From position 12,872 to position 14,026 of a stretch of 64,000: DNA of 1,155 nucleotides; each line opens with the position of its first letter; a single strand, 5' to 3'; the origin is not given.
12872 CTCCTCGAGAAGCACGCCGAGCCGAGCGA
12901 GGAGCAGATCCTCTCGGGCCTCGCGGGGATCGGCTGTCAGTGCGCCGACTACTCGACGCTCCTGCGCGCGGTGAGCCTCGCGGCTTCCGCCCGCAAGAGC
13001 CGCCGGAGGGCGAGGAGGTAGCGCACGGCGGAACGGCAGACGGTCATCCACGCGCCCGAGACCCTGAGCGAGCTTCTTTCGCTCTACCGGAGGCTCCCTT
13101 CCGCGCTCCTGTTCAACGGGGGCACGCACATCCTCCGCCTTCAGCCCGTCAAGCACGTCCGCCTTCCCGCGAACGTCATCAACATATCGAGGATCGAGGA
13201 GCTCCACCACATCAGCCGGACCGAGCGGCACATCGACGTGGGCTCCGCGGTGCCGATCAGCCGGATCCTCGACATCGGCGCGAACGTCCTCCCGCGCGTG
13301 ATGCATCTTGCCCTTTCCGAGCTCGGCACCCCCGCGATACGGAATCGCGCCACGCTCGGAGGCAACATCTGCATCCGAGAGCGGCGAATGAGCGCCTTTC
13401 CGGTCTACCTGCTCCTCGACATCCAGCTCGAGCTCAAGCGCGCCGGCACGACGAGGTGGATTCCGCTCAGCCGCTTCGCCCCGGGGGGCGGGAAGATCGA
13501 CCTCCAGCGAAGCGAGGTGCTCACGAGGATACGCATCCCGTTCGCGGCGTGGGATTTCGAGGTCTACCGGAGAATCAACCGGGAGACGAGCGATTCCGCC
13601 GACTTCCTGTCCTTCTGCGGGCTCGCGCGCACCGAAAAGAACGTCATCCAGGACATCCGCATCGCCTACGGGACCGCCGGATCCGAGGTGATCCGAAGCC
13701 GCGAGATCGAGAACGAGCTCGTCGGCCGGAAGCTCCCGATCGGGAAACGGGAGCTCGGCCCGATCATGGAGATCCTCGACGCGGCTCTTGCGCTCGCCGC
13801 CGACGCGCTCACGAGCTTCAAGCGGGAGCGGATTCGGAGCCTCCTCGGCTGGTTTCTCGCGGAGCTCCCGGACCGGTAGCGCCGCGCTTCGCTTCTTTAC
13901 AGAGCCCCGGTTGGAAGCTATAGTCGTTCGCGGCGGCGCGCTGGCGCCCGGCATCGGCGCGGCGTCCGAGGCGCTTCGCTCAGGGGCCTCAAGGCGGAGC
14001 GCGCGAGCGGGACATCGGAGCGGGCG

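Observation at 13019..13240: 2Fe-2S and FAD subunits of the Mo hydroxylase form one reading frame interrupted by a single TAG, with no start codon for the conserved FAD N-terminus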

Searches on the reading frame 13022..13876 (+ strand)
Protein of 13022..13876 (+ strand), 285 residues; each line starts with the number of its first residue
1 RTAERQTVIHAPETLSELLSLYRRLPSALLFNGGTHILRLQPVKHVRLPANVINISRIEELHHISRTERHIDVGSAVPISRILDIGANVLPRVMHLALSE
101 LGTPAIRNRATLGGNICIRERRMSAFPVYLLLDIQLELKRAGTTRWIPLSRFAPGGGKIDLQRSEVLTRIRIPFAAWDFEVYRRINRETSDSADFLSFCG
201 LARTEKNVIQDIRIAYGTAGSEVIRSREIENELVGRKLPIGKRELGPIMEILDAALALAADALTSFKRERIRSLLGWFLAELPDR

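Call 6: search_protein_families(library=pfam, proteins=[window:13022-13876:+])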
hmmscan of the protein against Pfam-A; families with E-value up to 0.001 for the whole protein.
window:13022-13876:+ (285 aa): 2 families
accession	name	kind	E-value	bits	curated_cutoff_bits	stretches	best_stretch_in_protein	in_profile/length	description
PF00941.27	FAD_binding_5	-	3.8e-33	115.1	27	1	9-174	5-169/170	FAD binding domain in molybdopterin dehydrogenase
PF03450.22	CO_deh_flav_C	-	6e-07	30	25.5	1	181-281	2-101/102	CO dehydrogenase flavoprotein C-terminal domain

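Call 7: search_protein_families(library=ncbifam, proteins=[window:13022-13876:+])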
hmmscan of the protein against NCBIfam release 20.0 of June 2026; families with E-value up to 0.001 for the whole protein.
window:13022-13876:+ (285 aa): 8 families
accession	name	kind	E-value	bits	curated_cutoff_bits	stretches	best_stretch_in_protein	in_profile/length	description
TIGR02963.1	xanthine_xdhA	equivalog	1.4e-30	106.3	467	1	6-238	192-424/468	xanthine dehydrogenase small subunit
NF043083.1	XdhB_XDHase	equivalog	1.1e-29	103.5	310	1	9-238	7-239/289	xanthine dehydrogenase subunit XdhB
NF007427.0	PRK09971.1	equivalog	1.3e-27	96.7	287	1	9-238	7-239/292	xanthine dehydrogenase FAD-binding subunit XdhB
NF041019.1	glyceraldDH_beta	equivalog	2.1e-23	82.9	350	1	11-238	10-236/280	glyceraldehyde dehydrogenase subunit beta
TIGR03199.1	pucC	equivalog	4.8e-20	72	306.05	1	12-262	1-247/264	xanthine dehydrogenase subunit C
TIGR02969.1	mam_aldehyde_ox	subfamily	2.6e-14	51.7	1912.3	1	9-277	239-521/1330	aldehyde oxidase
TIGR03195.1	4hydrxCoA_B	equivalog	8.1e-12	44.9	404.55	1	9-121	7-119/321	4-hydroxybenzoyl-CoA reductase subunit beta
TIGR03312.1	Se_sel_red_FAD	hypoth_equivalog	1.7e-06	27.5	241.5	1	11-230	6-205/257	molybdopterin-dependent oxidoreductase FAD-binding subunit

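Call 8: find_homologous_proteins(query=window:13022-13876:+)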
Query window:13022-13876:+ (285 aa): 486 proteins with E <= 0.001 among 6795 candidates; the best 120 are listed.
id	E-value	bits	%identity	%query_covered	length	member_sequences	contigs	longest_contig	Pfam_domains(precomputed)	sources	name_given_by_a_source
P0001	6.5e-132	457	100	75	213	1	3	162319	PF00941.28,PF03450.23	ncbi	-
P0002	2.0e-113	397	64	98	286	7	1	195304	PF00941.28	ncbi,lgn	-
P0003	2.7e-112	393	63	96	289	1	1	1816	PF00941.28,PF03450.23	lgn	-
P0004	5.3e-112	392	62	97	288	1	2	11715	PF00941.28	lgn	-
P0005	3.5e-111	389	62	97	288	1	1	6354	PF00941.28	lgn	-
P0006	3.8e-111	389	63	97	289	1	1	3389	PF00941.28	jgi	jgi:CO/xanthine dehydrogenase FAD-binding subunit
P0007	1.6e-110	387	64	96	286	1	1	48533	PF00941.28,PF03450.23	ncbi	-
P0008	8.0e-110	385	62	97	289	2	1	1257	PF00941.28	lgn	-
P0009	8.3e-110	385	61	96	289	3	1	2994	PF00941.28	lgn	-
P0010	3.6e-109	383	62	97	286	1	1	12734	PF00941.28,PF03450.23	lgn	-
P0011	4.0e-109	382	62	96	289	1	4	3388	PF00941.28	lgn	-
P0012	4.3e-108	379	61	96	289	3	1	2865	PF00941.28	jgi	-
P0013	5.2e-108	379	61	97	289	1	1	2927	PF00941.28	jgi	jgi:CO/xanthine dehydrogenase FAD-binding subunit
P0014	6.8e-107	375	61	96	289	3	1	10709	PF00941.28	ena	-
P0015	5.0e-106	372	61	96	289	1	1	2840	PF00941.28,PF03450.23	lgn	-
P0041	1.1e-50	191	43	75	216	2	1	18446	PF00941.28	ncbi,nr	ncbi:MAG TPA: FAD binding domain-containing protein, partial [Spirochaetia bacterium]|nr:FAD binding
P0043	1.2e-44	171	38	91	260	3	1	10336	PF00941.28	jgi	jgi:CO/xanthine dehydrogenase FAD-binding subunit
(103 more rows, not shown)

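Call 13: find_related_loci(query=A1, collection=genome_contigs, flank=4000)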
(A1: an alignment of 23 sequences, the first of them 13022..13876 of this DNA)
Query A1 (285 aa) in genome_contigs; peptide patterns used: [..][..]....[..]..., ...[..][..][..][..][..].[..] (x = any residue, [..] = any of these).
600 stretches matched a pattern (row limit reached: there are more); 501 encode a relative of the query (tblastn E <= 1e-3); the best 80 are kept; 80 distinct loci.
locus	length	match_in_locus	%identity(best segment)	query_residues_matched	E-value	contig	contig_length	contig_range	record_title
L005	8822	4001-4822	64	9-282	2e-116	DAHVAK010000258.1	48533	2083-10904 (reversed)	MAG TPA_asm: Spirochaetales bacterium isolate clean1700 k141_195069, whole genome shotgun sequence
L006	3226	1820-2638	36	1-279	8e-60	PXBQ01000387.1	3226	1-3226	MAG: Spirochaetaceae bacterium isolate T3Sed10_257 T3-Sed10-C92770, whole genome shotgun sequence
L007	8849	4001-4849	36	5-285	6e-54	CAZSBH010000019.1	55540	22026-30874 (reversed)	MAG TPA_asm: uncultured Spirochaetaceae bacterium isolate SRP214966_co2_439 genome assembly, contig: NODE_543_length_555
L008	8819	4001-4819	35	7-284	1e-51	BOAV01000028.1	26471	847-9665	Spirochaetia bacterium PG1894_110 DNA, sequence028, whole genome shotgun sequence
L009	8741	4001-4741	36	9-258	7e-52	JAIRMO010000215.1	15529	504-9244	MAG: Spirochaetaceae bacterium isolate Cd354_bin11 k119_1490955, whole genome shotgun sequence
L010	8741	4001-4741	36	12-260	3e-45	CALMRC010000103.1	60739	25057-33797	MAG TPA_asm: uncultured Spirochaetes bacterium isolate SRR6284162_bin.1_CONCOCT_v1.1_MAG genome assembly, contig: ERZ795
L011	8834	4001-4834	33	9-284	9e-43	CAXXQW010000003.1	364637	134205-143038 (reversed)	MAG: Oceanispirochaeta sp. isolate 2ccd7f7f-6acc-48f9-80b7-4dc698a3fb62 genome assembly, contig: contig_3, whole genome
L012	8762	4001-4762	31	2-257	6e-40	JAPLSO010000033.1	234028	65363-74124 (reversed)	MAG: Spirochaetes bacterium isolate LacPavin_0419_WC90_MAG_58_9 LacPavin_0419_WC90_scaffold_156075, whole genome shotgun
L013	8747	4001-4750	32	9-264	4e-39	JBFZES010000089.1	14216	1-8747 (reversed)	MAG: Spirochaetaceae bacterium isolate PPR_0594 PPR_0594.fa_k121_690141, whole genome shotgun sequence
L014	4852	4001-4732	34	6-244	3e-38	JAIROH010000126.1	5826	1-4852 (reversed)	MAG: Treponema sp. isolate Cd354_bin69 k119_2068452, whole genome shotgun sequence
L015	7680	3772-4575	34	9-275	2e-37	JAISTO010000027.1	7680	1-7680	MAG: Treponema sp. isolate Md513_bin18 k119_2437165, whole genome shotgun sequence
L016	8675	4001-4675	32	2-243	2e-34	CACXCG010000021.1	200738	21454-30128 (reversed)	MAG: uncultured Spirochaetaceae bacterium isolate RUG11131 genome assembly, contig: RUG11131_asm_21, whole genome shotgu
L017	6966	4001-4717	29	5-251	1e-32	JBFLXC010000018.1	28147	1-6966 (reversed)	MAG: Spirochaetota bacterium isolate MAG048 MAG048_18, whole genome shotgun sequence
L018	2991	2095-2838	32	12-274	6e-30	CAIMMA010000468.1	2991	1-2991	uncultured bacterium isolate Loclat_bin-10882 genome assembly, contig: bin-10882:468/819, whole genome shotgun sequence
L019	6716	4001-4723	37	2-244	2e-49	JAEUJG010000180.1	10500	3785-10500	MAG: Spirochaetaceae bacterium isolate new MAG-63 k141_196215, whole genome shotgun sequence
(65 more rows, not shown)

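Call 15: find_encoding_contigs(protein=P0002, flank=4000, max_places=2)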
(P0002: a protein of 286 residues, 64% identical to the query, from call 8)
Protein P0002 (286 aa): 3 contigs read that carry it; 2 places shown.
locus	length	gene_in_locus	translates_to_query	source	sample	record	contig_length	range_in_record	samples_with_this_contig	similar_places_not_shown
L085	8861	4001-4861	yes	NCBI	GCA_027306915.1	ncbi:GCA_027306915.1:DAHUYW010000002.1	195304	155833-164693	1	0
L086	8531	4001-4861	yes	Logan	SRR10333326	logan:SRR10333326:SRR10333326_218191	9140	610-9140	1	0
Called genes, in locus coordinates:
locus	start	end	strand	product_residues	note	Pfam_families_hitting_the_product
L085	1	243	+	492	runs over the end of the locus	PF13727:CoA_binding_3 (weak), PF00106:adh_short (weak), PF01073:3Beta_HSD, PF01370:Epimerase, PF02719:Polysacc_synt_2, PF04321:RmlD_sub_bind, PF07993:NAD_binding_4, PF16363:GDP_Man_Dehyd, +2 more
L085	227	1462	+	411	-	PF01041:DegT_DnrJ_EryC1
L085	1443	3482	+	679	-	PF02738:MoCoBD_1, PF20256:MoCoBD_2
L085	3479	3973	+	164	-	PF00111:Fer2, PF01799:Fer2_2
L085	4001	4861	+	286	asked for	PF00941:FAD_binding_5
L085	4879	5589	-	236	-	PF19845:DUF6320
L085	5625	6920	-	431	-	-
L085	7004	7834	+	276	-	PF00657:Lipase_GDSL (weak), PF13472:Lipase_GDSL_2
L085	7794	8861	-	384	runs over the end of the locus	-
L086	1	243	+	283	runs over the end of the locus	?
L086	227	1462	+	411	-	PF01041:DegT_DnrJ_EryC1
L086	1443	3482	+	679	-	PF02738:MoCoBD_1, PF20256:MoCoBD_2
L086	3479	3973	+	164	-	PF00111:Fer2, PF01799:Fer2_2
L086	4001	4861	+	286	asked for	PF00941:FAD_binding_5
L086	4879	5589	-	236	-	PF19845:DUF6320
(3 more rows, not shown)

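Call 16: find_encoding_contigs(protein=P0004, flank=4000, max_places=2)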
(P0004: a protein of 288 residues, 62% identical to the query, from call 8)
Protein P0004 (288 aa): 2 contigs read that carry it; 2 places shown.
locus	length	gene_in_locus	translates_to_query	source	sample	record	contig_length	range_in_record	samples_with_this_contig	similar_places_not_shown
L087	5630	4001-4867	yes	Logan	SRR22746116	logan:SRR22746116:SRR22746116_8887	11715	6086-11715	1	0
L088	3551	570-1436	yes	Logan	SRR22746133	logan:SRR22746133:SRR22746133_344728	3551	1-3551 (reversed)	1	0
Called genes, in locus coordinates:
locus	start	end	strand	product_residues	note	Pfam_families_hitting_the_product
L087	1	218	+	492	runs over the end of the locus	PF02629:CoA_binding (weak), PF13727:CoA_binding_3 (weak), PF17836:PglD_N (faint), PF01073:3Beta_HSD (weak), PF01370:Epimerase, PF02719:Polysacc_synt_2, PF04321:RmlD_sub_bind, PF16363:GDP_Man_Dehyd, +1 more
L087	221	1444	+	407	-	PF01041:DegT_DnrJ_EryC1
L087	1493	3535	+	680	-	PF02738:MoCoBD_1, PF20256:MoCoBD_2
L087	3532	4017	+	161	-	PF00111:Fer2 (weak), PF01799:Fer2_2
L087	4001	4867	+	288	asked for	PF00941:FAD_binding_5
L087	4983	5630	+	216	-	?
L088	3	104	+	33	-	?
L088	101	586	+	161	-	PF00111:Fer2 (weak), PF01799:Fer2_2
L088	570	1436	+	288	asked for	PF00941:FAD_binding_5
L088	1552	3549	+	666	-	?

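Call 17: find_encoding_contigs(protein=P0010, flank=4000, max_places=2)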
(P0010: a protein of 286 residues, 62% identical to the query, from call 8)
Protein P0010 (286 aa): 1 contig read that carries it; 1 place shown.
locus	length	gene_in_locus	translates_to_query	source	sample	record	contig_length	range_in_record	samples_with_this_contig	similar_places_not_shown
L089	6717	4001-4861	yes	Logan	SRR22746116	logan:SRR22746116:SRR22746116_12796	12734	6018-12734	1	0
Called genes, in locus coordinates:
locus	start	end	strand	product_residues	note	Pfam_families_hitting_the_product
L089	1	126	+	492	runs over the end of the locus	PF00106:adh_short (faint), PF13727:CoA_binding_3 (weak), PF01073:3Beta_HSD, PF01370:Epimerase, PF02719:Polysacc_synt_2, PF04321:RmlD_sub_bind, PF07993:NAD_binding_4 (weak), PF16363:GDP_Man_Dehyd, +1 more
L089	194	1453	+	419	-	PF01041:DegT_DnrJ_EryC1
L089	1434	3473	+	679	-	PF02738:MoCoBD_1, PF20256:MoCoBD_2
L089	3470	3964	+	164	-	PF00111:Fer2, PF01799:Fer2_2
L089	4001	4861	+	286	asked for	PF00941:FAD_binding_5, PF03450:CO_deh_flav_C (weak)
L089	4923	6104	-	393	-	-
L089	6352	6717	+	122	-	?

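Call 18: find_encoding_contigs(protein=P0014, flank=4000, max_places=2)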
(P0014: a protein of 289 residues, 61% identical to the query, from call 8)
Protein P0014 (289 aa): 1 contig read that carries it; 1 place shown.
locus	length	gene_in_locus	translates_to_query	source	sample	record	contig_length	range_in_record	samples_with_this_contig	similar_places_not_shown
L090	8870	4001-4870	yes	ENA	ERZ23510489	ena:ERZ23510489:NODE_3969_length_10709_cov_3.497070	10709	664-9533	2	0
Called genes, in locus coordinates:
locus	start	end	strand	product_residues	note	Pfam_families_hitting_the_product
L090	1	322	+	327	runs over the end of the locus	?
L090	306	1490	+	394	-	PF01041:DegT_DnrJ_EryC1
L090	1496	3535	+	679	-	PF02738:MoCoBD_1, PF20256:MoCoBD_2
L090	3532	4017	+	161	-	PF00111:Fer2, PF01799:Fer2_2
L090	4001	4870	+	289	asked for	PF00941:FAD_binding_5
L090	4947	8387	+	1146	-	PF02811:PHP, PF07733:DNA_pol3_alpha, PF17657:DNA_pol3_finger, PF14579:HHH_6, PF01336:tRNA_anti-codon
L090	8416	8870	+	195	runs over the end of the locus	PF02325:CCB3_YggT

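Call 37: find_encoding_contigs(protein=P0001, flank=3000, max_places=6)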
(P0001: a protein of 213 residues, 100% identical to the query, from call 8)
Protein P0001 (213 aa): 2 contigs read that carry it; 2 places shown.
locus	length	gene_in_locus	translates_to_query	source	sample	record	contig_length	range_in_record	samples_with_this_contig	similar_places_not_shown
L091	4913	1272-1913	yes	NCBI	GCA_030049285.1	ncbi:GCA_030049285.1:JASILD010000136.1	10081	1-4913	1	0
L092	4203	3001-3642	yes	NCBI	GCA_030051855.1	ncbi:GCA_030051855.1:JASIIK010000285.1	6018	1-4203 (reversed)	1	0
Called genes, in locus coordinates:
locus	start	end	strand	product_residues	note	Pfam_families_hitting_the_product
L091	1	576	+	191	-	?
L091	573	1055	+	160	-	PF00111:Fer2, PF01799:Fer2_2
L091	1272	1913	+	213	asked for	PF00941:FAD_binding_5, PF03450:CO_deh_flav_C (weak)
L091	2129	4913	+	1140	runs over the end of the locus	PF02811:PHP, PF07733:DNA_pol3_alpha, PF17657:DNA_pol3_finger, PF14579:HHH_6, PF01336:tRNA_anti-codon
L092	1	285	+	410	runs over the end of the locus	PF01041:DegT_DnrJ_EryC1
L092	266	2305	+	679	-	PF01315:Ald_Xan_dh_C (weak), PF02738:MoCoBD_1, PF20256:MoCoBD_2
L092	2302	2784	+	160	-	PF00111:Fer2, PF01799:Fer2_2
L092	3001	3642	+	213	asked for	PF00941:FAD_binding_5, PF03450:CO_deh_flav_C (weak)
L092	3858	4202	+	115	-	?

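Call 40: find_related_loci(query=A1, collection=metagenome_contigs, flank=2500)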
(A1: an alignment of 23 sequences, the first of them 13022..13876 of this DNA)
Query A1 (285 aa) in metagenome_contigs; peptide patterns used: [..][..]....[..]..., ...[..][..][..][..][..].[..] (x = any residue, [..] = any of these).
600 stretches matched a pattern (row limit reached: there are more); 490 encode a relative of the query (tblastn E <= 1e-3); the best 80 are kept; 80 distinct loci.
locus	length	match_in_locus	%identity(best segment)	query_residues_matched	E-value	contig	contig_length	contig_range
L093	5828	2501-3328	37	9-284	9e-60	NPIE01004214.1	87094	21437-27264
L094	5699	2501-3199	39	9-244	3e-54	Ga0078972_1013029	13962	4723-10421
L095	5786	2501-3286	40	3-261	1e-51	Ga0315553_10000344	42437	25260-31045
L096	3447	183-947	39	5-257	4e-48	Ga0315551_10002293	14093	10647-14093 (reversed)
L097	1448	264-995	35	3-250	2e-49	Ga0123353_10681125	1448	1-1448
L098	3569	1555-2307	35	4-258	2e-47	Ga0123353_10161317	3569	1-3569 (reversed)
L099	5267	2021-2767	36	3-257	7e-47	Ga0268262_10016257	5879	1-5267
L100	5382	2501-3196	36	12-245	9e-45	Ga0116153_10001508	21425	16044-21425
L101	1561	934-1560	37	12-225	3e-45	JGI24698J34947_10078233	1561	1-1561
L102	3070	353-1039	35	12-245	5e-43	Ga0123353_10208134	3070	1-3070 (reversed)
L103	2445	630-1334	34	3-243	1e-41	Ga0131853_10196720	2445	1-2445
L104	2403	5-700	33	33-269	4e-37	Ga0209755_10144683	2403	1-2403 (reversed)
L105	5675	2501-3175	31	2-243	4e-32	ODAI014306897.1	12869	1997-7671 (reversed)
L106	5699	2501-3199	34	1-250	2e-31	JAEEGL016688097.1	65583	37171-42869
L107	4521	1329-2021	31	11-238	2e-23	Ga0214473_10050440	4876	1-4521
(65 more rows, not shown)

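Call 52: find_encoding_contigs(protein=P0041, flank=1500, max_places=2)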
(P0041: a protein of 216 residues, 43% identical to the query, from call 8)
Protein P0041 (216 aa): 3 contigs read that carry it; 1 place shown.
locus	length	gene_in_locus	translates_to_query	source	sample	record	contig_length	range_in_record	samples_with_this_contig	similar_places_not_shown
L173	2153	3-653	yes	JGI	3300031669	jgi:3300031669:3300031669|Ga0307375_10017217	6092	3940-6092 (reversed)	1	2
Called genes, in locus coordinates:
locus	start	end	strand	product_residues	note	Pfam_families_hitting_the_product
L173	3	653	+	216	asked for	PF00941:FAD_binding_5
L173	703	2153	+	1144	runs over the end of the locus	PF02811:PHP, PF07733:DNA_pol3_alpha, PF17657:DNA_pol3_finger, PF14579:HHH_6, PF01336:tRNA_anti-codon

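Call 53: find_encoding_contigs(protein=P0043, flank=1500, max_places=2)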
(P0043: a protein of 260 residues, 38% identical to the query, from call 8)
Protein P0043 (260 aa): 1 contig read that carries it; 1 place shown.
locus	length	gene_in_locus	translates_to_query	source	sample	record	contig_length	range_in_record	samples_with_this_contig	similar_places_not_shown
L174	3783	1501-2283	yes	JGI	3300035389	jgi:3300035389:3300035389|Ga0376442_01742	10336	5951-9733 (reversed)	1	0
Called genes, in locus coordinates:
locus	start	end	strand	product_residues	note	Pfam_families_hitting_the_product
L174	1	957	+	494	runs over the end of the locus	PF02738:MoCoBD_1, PF20256:MoCoBD_2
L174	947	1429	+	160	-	PF00111:Fer2, PF01799:Fer2_2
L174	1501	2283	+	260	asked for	PF00941:FAD_binding_5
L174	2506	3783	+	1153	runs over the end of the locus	PF02811:PHP, PF07733:DNA_pol3_alpha, PF17657:DNA_pol3_finger, PF14579:HHH_6, PF01336:tRNA_anti-codon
